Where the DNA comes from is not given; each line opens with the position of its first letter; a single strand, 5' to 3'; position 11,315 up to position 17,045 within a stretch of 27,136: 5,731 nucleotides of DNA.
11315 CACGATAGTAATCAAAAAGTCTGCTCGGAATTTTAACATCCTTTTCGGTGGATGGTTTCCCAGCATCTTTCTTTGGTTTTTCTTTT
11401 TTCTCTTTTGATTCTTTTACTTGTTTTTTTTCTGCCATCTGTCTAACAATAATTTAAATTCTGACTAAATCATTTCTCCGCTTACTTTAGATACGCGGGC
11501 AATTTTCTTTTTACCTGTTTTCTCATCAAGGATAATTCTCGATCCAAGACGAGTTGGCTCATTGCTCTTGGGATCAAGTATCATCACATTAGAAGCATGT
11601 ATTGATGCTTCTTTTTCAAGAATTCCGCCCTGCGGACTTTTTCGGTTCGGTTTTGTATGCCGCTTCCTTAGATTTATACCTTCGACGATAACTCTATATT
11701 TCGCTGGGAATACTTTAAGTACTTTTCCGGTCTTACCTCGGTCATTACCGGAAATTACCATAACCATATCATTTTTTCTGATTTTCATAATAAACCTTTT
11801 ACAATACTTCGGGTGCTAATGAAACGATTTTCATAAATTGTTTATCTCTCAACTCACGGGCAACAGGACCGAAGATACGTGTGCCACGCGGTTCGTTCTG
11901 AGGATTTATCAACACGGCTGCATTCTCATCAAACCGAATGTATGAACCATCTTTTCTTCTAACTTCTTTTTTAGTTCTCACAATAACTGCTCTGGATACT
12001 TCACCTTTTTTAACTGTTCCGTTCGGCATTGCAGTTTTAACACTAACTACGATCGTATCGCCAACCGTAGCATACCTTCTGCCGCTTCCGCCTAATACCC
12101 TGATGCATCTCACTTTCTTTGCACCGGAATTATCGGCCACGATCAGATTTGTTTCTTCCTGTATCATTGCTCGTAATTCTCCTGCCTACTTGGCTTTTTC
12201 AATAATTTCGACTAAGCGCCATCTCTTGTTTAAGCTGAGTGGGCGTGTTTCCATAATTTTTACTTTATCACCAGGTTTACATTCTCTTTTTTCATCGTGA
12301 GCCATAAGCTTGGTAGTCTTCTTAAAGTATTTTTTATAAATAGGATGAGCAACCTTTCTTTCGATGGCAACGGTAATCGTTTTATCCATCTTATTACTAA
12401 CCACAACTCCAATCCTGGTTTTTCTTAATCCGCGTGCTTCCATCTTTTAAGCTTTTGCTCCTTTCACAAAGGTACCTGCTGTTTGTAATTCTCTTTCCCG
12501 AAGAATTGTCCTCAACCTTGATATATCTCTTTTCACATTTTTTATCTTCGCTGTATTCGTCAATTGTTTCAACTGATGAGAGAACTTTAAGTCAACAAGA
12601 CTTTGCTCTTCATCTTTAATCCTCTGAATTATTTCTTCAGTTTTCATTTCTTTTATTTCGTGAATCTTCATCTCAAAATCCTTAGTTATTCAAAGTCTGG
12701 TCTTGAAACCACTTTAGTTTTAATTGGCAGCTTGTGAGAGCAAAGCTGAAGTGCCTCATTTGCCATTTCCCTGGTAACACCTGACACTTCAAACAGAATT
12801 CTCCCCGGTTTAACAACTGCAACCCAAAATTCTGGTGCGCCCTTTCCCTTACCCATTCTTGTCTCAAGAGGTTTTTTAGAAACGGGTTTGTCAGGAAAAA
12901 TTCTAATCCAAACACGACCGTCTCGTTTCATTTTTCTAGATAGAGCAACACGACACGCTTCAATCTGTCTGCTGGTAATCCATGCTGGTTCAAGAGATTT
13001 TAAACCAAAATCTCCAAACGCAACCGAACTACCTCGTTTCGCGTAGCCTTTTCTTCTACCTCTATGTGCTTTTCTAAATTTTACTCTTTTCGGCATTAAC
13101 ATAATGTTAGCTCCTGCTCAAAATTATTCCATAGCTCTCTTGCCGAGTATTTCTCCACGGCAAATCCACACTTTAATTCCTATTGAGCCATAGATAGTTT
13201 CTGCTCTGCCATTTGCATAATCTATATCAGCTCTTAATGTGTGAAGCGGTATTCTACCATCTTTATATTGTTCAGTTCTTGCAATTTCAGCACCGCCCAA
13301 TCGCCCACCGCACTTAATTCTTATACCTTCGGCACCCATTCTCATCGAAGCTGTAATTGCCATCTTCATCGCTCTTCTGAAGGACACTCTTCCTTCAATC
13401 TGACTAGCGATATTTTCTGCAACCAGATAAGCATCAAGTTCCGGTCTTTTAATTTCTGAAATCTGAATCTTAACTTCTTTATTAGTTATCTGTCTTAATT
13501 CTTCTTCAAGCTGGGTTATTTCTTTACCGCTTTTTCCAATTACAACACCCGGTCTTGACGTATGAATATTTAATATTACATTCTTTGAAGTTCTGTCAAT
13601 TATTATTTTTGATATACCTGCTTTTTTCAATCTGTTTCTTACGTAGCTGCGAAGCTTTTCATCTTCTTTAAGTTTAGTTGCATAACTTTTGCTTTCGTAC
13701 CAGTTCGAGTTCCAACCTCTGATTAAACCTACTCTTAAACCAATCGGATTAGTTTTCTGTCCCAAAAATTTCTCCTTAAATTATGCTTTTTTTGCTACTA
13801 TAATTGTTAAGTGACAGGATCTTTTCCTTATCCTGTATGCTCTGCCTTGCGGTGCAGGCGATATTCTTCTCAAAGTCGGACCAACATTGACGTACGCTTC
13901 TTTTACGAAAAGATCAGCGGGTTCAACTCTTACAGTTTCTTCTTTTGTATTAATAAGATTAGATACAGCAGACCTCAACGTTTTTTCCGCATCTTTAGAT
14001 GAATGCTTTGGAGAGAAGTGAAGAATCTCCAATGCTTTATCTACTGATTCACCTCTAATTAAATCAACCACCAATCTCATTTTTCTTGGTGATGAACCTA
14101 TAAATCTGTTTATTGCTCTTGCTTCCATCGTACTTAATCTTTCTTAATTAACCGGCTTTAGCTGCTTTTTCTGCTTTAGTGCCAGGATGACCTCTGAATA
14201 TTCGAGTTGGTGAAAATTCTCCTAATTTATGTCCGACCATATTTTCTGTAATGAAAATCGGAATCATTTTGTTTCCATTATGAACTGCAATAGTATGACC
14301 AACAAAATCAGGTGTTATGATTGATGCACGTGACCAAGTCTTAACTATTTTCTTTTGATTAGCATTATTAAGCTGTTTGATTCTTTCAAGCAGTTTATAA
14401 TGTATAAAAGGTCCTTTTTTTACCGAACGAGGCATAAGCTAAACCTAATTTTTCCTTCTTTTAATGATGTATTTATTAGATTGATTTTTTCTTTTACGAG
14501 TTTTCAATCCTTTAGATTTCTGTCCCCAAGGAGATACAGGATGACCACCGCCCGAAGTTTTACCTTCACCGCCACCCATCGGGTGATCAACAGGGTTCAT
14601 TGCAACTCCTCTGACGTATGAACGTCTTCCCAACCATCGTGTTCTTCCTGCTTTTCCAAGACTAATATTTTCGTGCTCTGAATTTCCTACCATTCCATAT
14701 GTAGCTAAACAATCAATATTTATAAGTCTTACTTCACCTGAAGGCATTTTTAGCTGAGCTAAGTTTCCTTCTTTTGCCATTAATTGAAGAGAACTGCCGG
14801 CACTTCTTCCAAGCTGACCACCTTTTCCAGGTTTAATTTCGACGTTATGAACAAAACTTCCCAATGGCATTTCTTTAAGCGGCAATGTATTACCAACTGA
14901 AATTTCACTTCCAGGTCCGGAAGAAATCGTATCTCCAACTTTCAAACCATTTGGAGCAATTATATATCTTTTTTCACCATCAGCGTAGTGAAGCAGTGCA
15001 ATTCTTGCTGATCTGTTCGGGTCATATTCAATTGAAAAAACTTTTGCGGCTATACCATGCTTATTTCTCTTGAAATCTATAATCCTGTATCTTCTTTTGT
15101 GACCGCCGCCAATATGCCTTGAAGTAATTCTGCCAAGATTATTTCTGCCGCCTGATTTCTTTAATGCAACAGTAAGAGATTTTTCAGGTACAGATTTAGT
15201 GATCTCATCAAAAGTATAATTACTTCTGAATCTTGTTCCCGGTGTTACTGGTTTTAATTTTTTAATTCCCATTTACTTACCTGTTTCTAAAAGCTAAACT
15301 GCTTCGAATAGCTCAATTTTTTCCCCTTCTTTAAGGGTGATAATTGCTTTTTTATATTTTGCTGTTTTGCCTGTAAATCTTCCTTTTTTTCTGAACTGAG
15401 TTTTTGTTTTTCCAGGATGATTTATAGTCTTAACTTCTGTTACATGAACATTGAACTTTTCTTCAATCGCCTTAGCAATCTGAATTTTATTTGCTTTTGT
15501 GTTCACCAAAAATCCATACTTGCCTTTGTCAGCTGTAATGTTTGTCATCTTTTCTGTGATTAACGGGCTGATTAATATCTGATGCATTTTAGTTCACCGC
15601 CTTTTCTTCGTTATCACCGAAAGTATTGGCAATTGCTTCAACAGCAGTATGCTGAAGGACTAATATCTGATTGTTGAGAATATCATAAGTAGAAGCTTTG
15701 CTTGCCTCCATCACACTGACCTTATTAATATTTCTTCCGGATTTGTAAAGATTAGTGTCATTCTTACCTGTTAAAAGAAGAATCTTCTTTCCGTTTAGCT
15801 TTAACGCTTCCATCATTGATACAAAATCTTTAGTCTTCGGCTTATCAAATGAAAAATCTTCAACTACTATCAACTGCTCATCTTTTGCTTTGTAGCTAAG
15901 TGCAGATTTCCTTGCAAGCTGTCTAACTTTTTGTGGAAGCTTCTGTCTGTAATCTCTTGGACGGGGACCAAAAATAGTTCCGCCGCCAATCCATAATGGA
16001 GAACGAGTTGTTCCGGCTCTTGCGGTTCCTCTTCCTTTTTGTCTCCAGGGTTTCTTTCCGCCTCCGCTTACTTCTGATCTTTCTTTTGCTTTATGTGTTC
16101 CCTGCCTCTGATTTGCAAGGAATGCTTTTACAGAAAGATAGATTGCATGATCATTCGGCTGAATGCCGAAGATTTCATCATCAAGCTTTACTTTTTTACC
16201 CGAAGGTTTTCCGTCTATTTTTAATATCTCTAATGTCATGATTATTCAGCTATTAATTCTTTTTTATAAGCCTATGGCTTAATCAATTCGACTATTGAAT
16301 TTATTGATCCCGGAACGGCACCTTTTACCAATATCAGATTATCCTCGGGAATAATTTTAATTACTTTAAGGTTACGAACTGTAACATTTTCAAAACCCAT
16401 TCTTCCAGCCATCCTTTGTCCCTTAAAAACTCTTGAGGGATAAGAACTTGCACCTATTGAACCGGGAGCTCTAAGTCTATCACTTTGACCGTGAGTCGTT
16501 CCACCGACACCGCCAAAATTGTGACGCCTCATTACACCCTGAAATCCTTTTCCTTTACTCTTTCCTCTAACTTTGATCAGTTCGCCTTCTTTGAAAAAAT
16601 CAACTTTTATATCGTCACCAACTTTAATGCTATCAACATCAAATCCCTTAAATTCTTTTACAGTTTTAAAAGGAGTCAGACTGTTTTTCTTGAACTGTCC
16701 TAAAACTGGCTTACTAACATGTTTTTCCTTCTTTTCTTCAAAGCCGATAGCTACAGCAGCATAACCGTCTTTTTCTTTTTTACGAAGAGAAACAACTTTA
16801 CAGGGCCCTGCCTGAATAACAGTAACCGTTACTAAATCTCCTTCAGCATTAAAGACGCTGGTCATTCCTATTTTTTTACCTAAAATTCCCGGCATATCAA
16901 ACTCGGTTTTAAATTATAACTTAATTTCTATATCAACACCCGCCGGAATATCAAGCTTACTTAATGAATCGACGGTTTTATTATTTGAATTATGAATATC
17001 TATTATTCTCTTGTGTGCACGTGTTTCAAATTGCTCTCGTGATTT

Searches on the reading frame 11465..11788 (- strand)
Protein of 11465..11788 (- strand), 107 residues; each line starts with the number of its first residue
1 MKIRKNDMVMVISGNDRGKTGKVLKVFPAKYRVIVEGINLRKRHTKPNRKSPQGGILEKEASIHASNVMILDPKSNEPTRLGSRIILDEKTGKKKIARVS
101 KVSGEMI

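Call 56: search_protein_families(library=pfam, proteins=[window:11465-11788:-])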
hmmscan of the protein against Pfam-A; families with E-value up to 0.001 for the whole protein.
window:11465-11788:- (107 aa): 4 families
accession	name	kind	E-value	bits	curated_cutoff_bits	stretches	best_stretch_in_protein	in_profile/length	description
PF17136.10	ribosomal_L24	-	1.4e-23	83.4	27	1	38-107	1-65/65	Ribosomal proteins 50S L24/mitochondrial 39S L24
PF00467.35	KOW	-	9.4e-10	38.4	22.3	1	5-36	1-32/32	KOW motif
PF23291.1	KOW4_SPT5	-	0.00052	20.3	27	1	2-27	8-33/55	Transcription elongation factor SPT5, fourth KOW domain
PF23287.1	KOW7_SPT5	-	0.00065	19.9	27.1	0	4-25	4-25/52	Transcription elongation factor SPT5, seventh KOW domain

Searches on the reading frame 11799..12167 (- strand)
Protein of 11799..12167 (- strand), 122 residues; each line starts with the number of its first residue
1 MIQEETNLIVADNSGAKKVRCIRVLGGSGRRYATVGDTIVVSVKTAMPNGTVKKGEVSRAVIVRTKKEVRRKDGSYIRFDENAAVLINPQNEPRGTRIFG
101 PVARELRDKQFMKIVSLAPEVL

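Call 56: search_protein_families(library=pfam, proteins=[window:11799-12167:-])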
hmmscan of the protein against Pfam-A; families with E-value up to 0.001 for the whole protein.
window:11799-12167:- (122 aa): 1 family
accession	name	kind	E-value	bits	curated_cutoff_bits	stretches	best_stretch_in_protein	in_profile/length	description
PF00238.24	Ribosomal_L14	-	1.6e-57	193.1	23.6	1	1-122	1-122/122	Ribosomal protein L14p/L23e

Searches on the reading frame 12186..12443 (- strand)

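Call 56: search_protein_families(library=pfam, proteins=[window:12186-12443:-])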
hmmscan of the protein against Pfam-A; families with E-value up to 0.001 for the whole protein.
window:12186-12443:- (85 aa): 1 family
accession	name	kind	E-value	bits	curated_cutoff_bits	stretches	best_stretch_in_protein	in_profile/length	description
PF00366.26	Ribosomal_S17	-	6.1e-33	113.2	25.9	1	12-79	1-68/68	Ribosomal protein S17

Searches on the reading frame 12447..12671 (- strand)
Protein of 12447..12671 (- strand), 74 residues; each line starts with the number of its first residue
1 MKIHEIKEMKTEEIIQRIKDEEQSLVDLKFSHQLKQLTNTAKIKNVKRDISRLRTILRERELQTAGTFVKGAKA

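Call 56: search_protein_families(library=pfam, proteins=[window:12447-12671:-])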
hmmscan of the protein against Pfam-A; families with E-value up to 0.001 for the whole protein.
window:12447-12671:- (74 aa): 1 family
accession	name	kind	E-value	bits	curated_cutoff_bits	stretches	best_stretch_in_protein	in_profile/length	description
PF00831.28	Ribosomal_L29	-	2e-16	60.1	24.5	1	5-60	2-57/57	Ribosomal L29 protein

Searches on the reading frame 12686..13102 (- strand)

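Call 56: search_protein_families(library=pfam, proteins=[window:12686-13102:-])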
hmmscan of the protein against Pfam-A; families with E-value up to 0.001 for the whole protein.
window:12686-13102:- (138 aa): 1 family
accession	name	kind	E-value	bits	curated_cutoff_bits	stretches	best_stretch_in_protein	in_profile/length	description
PF00252.24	Ribosomal_L16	-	1.7e-54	183.8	27.9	1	4-132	1-132/132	Ribosomal protein L16p/L10e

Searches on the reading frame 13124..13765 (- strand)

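Call 56: search_protein_families(library=pfam, proteins=[window:13124-13765:-])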
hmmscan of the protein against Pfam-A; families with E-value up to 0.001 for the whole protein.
window:13124-13765:- (213 aa): 3 families
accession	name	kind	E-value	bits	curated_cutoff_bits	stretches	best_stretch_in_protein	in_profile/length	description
PF00189.25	Ribosomal_S3_C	-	3.1e-35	121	34.1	1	119-201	1-83/83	Ribosomal protein S3, C-terminal domain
PF07650.23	KH_2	-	2e-19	69.6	22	1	37-110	1-78/78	KH domain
PF05316.17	VAR1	-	3.3e-05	24.4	33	0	139-202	122-193/195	Mitochondrial ribosomal protein (VAR1)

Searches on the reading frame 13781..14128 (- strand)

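Call 56: search_protein_families(library=pfam, proteins=[window:13781-14128:-])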
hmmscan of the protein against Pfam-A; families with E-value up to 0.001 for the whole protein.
window:13781-14128:- (115 aa): 1 family
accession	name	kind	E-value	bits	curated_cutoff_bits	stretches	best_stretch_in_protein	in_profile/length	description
PF00237.24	Ribosomal_L22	-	5.9e-35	120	28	1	5-111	1-103/104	Ribosomal protein L22p/L17e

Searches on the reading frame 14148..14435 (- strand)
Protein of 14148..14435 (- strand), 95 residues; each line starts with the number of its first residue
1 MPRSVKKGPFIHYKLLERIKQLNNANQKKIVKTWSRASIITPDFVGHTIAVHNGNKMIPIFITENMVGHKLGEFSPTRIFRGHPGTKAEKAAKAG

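Call 56: search_protein_families(library=pfam, proteins=[window:14148-14435:-])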
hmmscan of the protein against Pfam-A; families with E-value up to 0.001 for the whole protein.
window:14148-14435:- (95 aa): 1 family
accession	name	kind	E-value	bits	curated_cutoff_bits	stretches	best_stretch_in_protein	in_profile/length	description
PF00203.26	Ribosomal_S19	-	1e-35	121.8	27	1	3-83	1-81/81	Ribosomal protein S19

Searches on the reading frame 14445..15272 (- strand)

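Call 56: search_protein_families(library=pfam, proteins=[window:14445-15272:-])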
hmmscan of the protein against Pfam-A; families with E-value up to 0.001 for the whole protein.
window:14445-15272:- (275 aa): 2 families
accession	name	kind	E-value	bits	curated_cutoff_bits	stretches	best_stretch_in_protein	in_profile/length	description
PF03947.24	Ribosomal_L2_C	-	1.2e-54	184.2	33.7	1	126-250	2-126/126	Ribosomal Proteins L2, C-terminal domain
PF00181.30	Ribosomal_L2_N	-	1.3e-37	128.1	23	1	42-118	1-77/77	Ribosomal Proteins L2, RNA binding N-terminal domain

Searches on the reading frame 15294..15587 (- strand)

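Call 56: search_protein_families(library=pfam, proteins=[window:15294-15587:-])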
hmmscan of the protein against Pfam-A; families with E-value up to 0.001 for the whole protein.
window:15294-15587:- (97 aa): 1 family
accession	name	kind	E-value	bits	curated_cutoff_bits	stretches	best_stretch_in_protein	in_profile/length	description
PF00276.25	Ribosomal_L23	-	1.5e-28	99.4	30.8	1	3-92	1-85/86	Ribosomal protein L23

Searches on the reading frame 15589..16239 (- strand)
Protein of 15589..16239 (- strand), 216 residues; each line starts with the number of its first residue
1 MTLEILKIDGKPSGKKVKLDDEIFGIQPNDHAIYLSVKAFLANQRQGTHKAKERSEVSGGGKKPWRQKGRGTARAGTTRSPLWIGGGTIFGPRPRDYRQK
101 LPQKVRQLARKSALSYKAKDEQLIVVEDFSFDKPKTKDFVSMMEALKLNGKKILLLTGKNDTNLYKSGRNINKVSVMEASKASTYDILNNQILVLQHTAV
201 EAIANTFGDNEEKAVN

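Call 57: search_protein_families(library=pfam, proteins=[window:15589-16239:-])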
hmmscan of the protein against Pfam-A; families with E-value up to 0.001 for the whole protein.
window:15589-16239:- (216 aa): 1 family
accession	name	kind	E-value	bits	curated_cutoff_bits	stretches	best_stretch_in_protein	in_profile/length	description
PF00573.27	Ribosomal_L4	-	4.7e-71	238.8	25.8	1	17-204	1-188/190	Ribosomal protein L4/L1 family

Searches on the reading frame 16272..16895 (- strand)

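Call 57: search_protein_families(library=pfam, proteins=[window:16272-16895:-])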
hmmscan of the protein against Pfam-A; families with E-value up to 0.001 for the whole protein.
window:16272-16895:- (207 aa): 1 family
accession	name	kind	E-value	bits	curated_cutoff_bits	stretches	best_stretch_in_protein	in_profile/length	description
PF00297.29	Ribosomal_L3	-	3.5e-15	56.3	22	1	99-181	210-288/369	Ribosomal protein L3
